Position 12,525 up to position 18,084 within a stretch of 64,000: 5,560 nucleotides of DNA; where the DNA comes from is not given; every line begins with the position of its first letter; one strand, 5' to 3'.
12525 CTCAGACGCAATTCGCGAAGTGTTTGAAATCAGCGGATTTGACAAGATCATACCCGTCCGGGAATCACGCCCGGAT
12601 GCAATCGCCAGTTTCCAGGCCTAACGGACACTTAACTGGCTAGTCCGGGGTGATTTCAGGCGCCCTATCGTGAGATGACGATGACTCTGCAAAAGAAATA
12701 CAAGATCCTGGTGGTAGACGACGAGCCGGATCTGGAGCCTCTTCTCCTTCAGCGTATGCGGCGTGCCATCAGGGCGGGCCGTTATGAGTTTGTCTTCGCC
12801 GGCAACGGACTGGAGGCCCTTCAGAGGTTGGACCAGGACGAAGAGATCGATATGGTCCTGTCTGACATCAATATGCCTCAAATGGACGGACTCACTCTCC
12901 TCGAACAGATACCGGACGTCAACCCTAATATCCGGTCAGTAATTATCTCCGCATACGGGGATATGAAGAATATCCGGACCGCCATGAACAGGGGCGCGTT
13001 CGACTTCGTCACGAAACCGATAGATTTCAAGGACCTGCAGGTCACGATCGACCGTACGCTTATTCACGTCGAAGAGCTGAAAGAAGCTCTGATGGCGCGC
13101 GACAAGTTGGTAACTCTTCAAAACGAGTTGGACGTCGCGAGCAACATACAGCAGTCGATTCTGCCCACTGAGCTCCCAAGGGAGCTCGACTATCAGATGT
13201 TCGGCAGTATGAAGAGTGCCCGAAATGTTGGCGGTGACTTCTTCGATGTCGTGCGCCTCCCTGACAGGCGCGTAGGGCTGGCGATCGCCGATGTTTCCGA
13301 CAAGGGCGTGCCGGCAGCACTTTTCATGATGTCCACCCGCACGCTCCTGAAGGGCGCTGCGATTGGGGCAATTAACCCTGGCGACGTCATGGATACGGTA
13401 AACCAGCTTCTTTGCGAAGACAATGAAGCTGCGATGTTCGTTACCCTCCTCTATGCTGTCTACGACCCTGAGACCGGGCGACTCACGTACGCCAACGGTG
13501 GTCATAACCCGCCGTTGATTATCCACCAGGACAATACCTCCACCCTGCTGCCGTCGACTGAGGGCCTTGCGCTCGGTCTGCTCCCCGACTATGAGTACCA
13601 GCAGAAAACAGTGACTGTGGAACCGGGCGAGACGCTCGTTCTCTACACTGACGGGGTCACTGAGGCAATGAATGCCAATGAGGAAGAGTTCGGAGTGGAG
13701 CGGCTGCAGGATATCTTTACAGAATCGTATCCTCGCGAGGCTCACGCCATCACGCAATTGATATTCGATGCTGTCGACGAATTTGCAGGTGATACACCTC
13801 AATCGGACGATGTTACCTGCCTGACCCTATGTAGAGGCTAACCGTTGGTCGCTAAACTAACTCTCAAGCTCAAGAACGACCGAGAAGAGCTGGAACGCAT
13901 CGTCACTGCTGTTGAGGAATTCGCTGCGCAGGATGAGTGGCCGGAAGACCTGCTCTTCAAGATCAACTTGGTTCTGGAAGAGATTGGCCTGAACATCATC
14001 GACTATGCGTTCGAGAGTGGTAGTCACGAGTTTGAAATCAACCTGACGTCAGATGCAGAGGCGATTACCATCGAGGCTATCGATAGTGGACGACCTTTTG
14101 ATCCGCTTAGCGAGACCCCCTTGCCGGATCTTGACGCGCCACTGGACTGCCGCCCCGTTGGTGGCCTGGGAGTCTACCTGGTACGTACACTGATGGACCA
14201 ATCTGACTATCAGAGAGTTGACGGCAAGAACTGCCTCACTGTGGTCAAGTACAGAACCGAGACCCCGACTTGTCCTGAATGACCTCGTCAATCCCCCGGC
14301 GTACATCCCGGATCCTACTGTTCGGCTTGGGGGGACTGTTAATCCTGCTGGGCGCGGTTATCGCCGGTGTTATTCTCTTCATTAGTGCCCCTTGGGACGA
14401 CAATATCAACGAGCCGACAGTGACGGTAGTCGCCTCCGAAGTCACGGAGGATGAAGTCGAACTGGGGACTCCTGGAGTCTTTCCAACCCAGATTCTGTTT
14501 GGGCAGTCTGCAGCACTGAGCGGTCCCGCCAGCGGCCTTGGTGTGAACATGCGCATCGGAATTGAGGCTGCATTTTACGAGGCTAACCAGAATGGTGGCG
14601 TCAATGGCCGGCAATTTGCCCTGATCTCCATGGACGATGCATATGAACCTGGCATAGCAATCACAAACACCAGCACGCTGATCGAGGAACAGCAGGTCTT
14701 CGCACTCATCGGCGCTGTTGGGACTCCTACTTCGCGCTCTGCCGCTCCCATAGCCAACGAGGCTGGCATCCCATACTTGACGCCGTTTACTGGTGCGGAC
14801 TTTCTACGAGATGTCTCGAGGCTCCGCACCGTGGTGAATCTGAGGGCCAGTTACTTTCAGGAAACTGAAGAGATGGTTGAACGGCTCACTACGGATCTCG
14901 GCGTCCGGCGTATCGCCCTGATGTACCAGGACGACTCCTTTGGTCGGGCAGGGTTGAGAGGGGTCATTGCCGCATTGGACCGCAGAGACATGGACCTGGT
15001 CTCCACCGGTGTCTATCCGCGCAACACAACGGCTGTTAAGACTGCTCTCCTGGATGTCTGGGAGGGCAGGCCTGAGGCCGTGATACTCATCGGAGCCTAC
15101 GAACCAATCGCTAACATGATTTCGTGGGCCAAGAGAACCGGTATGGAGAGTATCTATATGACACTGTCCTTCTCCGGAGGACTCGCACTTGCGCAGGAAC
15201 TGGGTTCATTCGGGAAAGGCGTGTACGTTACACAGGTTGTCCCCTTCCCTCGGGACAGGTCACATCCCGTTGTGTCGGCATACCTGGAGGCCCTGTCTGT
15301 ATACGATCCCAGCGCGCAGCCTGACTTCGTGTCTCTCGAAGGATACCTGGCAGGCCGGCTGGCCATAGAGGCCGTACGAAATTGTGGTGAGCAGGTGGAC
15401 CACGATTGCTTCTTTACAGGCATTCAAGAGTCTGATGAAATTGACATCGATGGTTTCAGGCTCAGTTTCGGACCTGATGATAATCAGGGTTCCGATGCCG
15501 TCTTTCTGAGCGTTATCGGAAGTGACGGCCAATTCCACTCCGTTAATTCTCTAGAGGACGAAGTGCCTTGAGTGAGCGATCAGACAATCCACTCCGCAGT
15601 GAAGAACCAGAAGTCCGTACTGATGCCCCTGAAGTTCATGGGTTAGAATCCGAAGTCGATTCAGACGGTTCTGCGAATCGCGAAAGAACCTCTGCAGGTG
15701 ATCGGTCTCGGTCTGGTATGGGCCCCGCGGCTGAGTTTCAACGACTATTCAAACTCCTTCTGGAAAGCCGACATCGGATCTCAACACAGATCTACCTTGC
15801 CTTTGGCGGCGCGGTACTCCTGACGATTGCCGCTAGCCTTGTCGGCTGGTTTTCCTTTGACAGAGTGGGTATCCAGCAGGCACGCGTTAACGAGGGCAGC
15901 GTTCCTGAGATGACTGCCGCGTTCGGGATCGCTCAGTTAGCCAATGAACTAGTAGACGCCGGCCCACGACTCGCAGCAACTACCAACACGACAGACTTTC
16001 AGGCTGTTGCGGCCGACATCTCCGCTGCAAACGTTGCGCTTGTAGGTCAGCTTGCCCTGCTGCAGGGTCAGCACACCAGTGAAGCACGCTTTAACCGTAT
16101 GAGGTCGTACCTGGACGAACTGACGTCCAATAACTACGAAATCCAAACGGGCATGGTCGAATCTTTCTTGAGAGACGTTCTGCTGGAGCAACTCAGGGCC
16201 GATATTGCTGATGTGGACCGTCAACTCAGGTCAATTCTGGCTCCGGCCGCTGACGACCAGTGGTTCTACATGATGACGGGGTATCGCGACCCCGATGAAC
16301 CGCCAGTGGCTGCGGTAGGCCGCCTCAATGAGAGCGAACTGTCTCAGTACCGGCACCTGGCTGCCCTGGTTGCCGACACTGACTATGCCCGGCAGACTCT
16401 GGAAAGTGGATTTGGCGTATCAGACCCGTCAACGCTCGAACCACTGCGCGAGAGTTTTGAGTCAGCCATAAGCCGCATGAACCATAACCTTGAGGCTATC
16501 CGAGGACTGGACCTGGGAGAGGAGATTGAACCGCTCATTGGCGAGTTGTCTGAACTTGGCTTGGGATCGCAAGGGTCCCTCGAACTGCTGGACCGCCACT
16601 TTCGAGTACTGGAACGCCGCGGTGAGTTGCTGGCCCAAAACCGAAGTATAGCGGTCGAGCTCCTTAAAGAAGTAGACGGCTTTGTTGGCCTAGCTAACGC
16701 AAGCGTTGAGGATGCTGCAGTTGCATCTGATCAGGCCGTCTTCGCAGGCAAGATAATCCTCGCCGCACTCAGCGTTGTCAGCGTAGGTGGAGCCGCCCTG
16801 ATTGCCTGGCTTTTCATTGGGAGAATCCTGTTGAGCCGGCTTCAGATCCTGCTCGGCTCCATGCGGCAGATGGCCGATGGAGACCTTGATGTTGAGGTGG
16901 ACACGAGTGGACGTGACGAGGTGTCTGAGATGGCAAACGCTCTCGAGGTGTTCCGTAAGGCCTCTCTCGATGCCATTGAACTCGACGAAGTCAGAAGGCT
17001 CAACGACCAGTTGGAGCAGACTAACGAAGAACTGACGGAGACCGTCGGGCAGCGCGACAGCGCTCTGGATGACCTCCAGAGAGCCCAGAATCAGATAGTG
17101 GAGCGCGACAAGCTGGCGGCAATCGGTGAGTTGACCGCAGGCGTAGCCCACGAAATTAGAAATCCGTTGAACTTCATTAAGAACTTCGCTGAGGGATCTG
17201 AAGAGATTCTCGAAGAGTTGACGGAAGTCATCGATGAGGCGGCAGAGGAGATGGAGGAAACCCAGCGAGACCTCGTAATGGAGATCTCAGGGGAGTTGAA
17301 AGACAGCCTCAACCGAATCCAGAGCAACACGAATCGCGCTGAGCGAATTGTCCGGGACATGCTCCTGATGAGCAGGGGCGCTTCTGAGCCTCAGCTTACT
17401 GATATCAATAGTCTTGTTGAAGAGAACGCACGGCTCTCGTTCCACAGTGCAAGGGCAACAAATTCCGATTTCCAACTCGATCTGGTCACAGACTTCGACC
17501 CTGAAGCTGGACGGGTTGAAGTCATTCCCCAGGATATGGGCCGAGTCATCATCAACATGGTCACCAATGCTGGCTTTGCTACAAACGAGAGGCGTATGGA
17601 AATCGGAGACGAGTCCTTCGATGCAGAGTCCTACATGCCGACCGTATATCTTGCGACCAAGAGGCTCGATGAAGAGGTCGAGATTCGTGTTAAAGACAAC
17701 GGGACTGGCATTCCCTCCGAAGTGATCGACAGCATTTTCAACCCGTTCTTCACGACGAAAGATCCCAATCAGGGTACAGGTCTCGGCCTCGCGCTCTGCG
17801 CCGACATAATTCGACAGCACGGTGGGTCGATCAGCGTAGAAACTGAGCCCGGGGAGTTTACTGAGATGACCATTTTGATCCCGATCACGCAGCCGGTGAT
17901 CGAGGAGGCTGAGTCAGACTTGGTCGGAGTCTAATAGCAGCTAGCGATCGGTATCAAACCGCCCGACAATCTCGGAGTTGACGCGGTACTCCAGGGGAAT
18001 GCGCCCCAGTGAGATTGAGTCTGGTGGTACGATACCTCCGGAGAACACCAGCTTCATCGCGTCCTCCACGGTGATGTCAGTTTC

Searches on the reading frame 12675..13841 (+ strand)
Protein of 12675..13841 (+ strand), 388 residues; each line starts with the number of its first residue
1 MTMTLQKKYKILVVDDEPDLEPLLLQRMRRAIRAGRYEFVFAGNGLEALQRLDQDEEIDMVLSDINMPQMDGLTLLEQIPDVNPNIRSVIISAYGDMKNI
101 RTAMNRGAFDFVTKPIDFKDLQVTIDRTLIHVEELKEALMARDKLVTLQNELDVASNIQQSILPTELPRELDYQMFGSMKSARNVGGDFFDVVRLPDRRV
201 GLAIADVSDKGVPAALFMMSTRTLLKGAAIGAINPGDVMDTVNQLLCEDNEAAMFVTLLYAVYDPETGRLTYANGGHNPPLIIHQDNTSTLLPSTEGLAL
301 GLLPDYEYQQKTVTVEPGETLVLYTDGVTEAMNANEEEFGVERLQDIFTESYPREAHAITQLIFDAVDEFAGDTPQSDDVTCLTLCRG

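Call 49: search_protein_families(library=pfam, proteins=[window:12675-13841:+], max_evalue=0.0001)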
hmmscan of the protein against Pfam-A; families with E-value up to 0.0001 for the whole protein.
window:12675-13841:+ (388 aa): 2 families
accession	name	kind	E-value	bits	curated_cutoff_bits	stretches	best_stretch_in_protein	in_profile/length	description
PF07228.17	SpoIIE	-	3.8e-58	197.1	25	1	196-386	1-190/192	Stage II sporulation protein E (SpoIIE)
PF00072.30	Response_reg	-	5.5e-24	84.9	30.2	1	11-125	1-110/111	Response regulator receiver domain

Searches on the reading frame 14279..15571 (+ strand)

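Call 49: search_protein_families(library=pfam, proteins=[window:14279-15571:+], max_evalue=0.0001)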
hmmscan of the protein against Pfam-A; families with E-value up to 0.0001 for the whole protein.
window:14279-15571:+ (430 aa): 3 families
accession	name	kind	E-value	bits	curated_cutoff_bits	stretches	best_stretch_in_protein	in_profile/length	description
PF13458.12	Peripla_BP_6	-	4.6e-53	181.5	31.7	1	74-417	4-342/343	Periplasmic binding protein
PF01094.35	ANF_receptor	-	9.1e-18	64.8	25.4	1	95-293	6-209/353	Receptor family ligand binding region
PF13433.12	Peripla_BP_5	-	3.5e-05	23.5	27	0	80-269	9-193/363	Periplasmic binding protein domain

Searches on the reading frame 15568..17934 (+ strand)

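Call 49: search_protein_families(library=pfam, proteins=[window:15568-17934:+], max_evalue=0.0001)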
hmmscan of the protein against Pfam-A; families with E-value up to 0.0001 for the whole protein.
window:15568-17934:+ (788 aa): 4 families
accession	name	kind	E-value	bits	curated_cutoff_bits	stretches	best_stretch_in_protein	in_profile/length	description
PF02518.31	HATPase_c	-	4.5e-20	72.6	26.4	1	656-774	5-110/111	Histidine kinase-, DNA gyrase B-, and HSP90-like ATPase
PF00512.31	HisKA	-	7.8e-11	42.3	26.9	1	520-604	3-63/66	His Kinase A (phospho-acceptor) domain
PF00672.30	HAMP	-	2.6e-09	37.7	25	1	416-463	1-48/53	HAMP domain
PF13589.12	HATPase_c_3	-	7.4e-05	23.2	25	0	677-731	8-61/137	Histidine kinase-, DNA gyrase B-, and HSP90-like ATPase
